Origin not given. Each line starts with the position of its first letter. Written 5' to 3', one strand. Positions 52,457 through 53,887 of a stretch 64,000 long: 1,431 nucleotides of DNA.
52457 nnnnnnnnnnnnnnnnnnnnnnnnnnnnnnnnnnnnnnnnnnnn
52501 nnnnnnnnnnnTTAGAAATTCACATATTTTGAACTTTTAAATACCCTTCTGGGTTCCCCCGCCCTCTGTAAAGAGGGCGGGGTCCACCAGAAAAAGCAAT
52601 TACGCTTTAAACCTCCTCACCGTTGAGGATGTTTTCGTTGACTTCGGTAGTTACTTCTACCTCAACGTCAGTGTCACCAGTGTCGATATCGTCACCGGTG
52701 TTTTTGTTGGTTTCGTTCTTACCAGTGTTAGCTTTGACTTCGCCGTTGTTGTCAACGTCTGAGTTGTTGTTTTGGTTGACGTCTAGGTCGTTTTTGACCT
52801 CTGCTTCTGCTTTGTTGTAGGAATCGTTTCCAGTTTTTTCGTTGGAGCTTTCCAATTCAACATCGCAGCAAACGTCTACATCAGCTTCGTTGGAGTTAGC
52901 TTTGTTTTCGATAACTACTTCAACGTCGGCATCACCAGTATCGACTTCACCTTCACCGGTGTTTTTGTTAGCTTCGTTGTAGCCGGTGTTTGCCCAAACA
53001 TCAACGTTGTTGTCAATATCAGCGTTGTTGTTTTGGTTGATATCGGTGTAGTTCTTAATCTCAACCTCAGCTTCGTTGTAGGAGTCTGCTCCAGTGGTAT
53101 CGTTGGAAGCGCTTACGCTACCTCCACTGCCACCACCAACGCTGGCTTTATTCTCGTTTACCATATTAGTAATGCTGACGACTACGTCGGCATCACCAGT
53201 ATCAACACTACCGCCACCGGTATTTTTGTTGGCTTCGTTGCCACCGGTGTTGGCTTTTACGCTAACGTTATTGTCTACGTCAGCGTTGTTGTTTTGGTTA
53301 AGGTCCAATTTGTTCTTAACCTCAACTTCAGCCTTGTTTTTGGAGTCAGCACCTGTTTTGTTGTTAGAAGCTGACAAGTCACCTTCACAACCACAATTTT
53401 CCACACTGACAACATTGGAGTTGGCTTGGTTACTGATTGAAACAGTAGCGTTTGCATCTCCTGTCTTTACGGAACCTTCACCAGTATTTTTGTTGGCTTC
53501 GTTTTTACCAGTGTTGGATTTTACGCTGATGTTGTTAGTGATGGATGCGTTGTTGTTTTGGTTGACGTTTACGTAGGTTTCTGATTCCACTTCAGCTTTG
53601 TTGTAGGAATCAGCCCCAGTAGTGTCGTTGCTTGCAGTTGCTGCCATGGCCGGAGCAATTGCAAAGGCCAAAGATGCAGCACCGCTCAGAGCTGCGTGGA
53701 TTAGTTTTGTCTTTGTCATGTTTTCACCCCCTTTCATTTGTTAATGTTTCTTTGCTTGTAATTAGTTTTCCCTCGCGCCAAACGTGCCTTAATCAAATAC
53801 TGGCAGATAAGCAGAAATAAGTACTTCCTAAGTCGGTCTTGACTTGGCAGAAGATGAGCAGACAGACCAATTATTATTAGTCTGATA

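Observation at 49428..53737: Cluster of three paralogous secreted Asn/Thr/Gly-rich repeat proteins, one LPxTG-anchored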

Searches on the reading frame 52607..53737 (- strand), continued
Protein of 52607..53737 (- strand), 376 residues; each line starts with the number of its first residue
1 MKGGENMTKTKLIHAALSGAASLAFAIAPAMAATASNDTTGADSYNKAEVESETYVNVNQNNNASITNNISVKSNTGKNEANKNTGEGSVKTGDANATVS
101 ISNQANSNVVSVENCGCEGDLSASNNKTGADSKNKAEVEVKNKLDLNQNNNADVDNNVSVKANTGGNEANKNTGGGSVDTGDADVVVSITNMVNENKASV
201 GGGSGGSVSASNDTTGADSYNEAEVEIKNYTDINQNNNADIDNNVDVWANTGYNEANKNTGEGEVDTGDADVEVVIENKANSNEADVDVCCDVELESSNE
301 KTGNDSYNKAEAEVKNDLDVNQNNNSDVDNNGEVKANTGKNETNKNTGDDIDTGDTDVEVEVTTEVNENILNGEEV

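Call 67: fold_search(model_id=the predicted structure, library=viral)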
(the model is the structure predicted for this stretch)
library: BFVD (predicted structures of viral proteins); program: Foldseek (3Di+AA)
matches with E <= 10: 290; with E <= 0.001: 0
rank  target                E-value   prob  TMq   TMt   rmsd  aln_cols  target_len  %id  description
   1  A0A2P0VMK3            4.1e-03  0.06  0.08  0.09  38.4       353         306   12  Uncharacterized protein [Tetraselmis virus 1]
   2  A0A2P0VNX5            5.0e-03  0.08  0.10  0.07  40.3       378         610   12  Uncharacterized protein [Tetraselmis virus 1]
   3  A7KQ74                5.0e-03  0.08  0.09  0.10  42.0       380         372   11  Uncharacterized protein [Gallid alphaherpesvirus 2]
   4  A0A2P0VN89            1.1e-02  0.05  0.08  0.09  39.7       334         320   15  Uncharacterized protein [Tetraselmis virus 1]
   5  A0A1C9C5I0            1.8e-02  0.06  0.10  0.11  42.2       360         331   11  Uncharacterized protein [Heterosigma akashiwo virus 01]
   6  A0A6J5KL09            3.0e-02  0.02  0.06  0.04  38.8       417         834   10  Parallel beta-helix repeat [uncultured Caudovirales phage]
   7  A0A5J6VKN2            3.9e-02  0.02  0.08  0.04  40.8       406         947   12  Uncharacterized protein [Megaviridae environmental sample]
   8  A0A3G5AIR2            3.9e-02  0.01  0.04  0.02  41.1       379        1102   11  Collagen-like protein [Solumvirus sp.]
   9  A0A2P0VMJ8            4.1e-02  0.02  0.07  0.07  43.2       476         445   14  Uncharacterized protein [Tetraselmis virus 1]
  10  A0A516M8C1            5.0e-02  0.01  0.05  0.04  41.8       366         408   11  (no name in the UniProt tables at hand)
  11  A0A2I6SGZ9            6.0e-02  0.05  0.10  0.15  36.7       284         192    9  Egf1.5 [Microplitis mediator bracovirus]
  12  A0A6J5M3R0            6.4e-02  0.03  0.07  0.09  38.2       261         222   11  Curlin associated [uncultured Caudovirales phage]
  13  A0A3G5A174            7.0e-02  0.06  0.10  0.15  35.8       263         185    6  Uncharacterized protein [Harvfovirus sp.]
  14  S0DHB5                7.0e-02  0.03  0.06  0.07  41.9       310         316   11  Uncharacterized protein [Cotesia sesamiae Kitale bracovirus]
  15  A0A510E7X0            1.2e-01  0.03  0.05  0.03  34.6       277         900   12  (no name in the UniProt tables at hand)
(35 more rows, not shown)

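Call 71: search_protein_families(library=padloc, proteins=[window:52607-53737:-], max_evalue=0.01)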
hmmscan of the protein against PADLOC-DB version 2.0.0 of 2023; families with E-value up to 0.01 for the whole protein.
window:52607-53737:- (376 aa): 0 families

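Call 75: list_cluster_members(proteins=[window:52607-53737:-, window:50253-52511:-, window:49428-50246:-, window:54175-54762:-, window:39104-39871:+])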
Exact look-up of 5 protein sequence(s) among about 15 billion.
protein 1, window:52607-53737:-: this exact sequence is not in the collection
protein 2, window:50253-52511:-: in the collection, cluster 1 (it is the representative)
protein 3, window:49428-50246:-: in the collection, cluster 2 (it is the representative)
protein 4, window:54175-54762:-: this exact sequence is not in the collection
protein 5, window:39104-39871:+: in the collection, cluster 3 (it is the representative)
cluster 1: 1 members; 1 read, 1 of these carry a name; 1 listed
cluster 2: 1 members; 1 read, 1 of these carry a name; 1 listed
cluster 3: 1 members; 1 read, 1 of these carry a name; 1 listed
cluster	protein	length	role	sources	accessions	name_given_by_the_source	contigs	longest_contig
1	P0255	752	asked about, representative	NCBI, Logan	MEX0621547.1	MAG: hypothetical protein WD187_00935 [Candidatus Woykebacteria bacterium]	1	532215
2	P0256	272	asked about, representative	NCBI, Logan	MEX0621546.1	MAG: hypothetical protein WD187_00930 [Candidatus Woykebacteria bacterium]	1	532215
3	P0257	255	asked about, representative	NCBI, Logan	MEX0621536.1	MAG: YebC/PmpR family DNA-binding transcriptional regulator [Candidatus Woykebacteria ...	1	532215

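Call 76: list_cluster_members(proteins=[window:52607-53719:-, window:54175-54720:-])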
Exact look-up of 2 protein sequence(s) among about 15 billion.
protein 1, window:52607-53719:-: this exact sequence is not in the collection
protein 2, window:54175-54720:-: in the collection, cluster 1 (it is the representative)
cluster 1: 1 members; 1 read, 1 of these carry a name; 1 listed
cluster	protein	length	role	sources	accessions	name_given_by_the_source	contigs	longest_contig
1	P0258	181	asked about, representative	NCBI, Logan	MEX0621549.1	MAG: hypothetical protein WD187_00945 [Candidatus Woykebacteria bacterium]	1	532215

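Call 78: search_protein_families(library=pfam, proteins=[L053:8019-8873:+, L055:9478-10206:+, L055:8016-8924:+, L057:6034-7998:+, L015:10156-13707:+], max_evalue=0.001)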
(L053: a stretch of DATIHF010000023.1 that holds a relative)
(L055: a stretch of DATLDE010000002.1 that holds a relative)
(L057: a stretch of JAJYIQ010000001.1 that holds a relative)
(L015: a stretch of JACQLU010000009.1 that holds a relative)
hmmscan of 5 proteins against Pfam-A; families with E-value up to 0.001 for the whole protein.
L053:8019-8873:+ (284 aa): 1 family
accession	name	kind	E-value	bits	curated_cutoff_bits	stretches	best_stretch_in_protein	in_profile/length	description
PF07452.17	CHRD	-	2.7e-24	86.7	24.1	1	171-284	1-117/117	CHRD domain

L055:9478-10206:+ (242 aa): 1 family
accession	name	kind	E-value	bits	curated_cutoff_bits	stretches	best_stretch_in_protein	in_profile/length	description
PF07452.17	CHRD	-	1.6e-23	84.2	24.1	1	131-242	2-117/117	CHRD domain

L055:8016-8924:+ (302 aa): 0 families

L057:6034-7998:+ (654 aa): 0 families

L015:10156-13707:+ (1183 aa): 0 families

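Call 89: find_related_loci(query=A2, collection=viral_contigs, flank=5000)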
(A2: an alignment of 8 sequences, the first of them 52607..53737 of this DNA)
Query A2 (376 aa) in viral_contigs; peptide patterns used: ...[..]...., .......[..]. (x = any residue, [..] = any of these).
189 stretches matched a pattern, but none encodes a relative of the query by tblastn (E <= 1e-3).

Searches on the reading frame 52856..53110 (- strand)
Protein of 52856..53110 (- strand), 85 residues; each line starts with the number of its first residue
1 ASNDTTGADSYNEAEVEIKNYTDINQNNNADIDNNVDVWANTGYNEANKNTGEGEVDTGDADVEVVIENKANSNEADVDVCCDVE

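Call 49: search_protein_families(library=pfam, alignment_id=A3, max_evalue=10)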
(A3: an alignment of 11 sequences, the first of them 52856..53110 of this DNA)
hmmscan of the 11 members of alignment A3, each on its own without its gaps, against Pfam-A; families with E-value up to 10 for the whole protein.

A. member 1, window:52856-53110:- (85 aa): 1 family
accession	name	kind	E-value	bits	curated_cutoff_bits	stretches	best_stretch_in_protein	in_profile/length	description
PF22860.2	DUF7017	-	0.0073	16.8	27.5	1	9-50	85-127/141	Domain of unknown function (DUF7017)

B. families by the number of members that match (of 11 scanned): 4 families
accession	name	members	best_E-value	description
PF22860.2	DUF7017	1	0.0073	Domain of unknown function (DUF7017)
PF16449.10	MatB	1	0.68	Fimbrillin MatB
PF03212.20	Pertactin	1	1.1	Pertactin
PF00922.22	Phosphoprotein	1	2.1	Vesiculovirus phosphoprotein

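Call 53: search_protein_representatives(alignment_id=A3)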
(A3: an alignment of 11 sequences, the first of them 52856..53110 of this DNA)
Query: 11 sequences, 82 profile positions. Proteins with E-value up to 0.001 (for the whole library): 3069; up to 1e-10: 1888; up to 1e-30: 471. The best 150 are listed.
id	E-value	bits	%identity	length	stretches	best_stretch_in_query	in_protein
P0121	6.0e-171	571.4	-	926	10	2-73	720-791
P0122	1.2e-123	419.8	-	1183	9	1-79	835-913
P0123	2.6e-116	396.3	-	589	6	1-79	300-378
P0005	6.7e-104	356.5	-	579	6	1-78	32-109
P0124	3.2e-102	351.1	-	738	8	1-78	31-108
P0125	3.7e-100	344.5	-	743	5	1-79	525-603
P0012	3.8e-99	341.3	-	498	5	1-77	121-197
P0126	7.8e-97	333.9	-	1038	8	1-78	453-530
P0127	3.9e-93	322.0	-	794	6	1-75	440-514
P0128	1.2e-91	317.2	-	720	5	1-79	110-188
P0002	5.1e-89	308.8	-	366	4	1-77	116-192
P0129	1.7e-86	300.8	-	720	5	1-79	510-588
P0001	2.6e-86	300.2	-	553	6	1-75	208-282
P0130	2.9e-86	300.0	-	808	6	1-78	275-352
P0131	2.3e-85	297.1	-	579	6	2-79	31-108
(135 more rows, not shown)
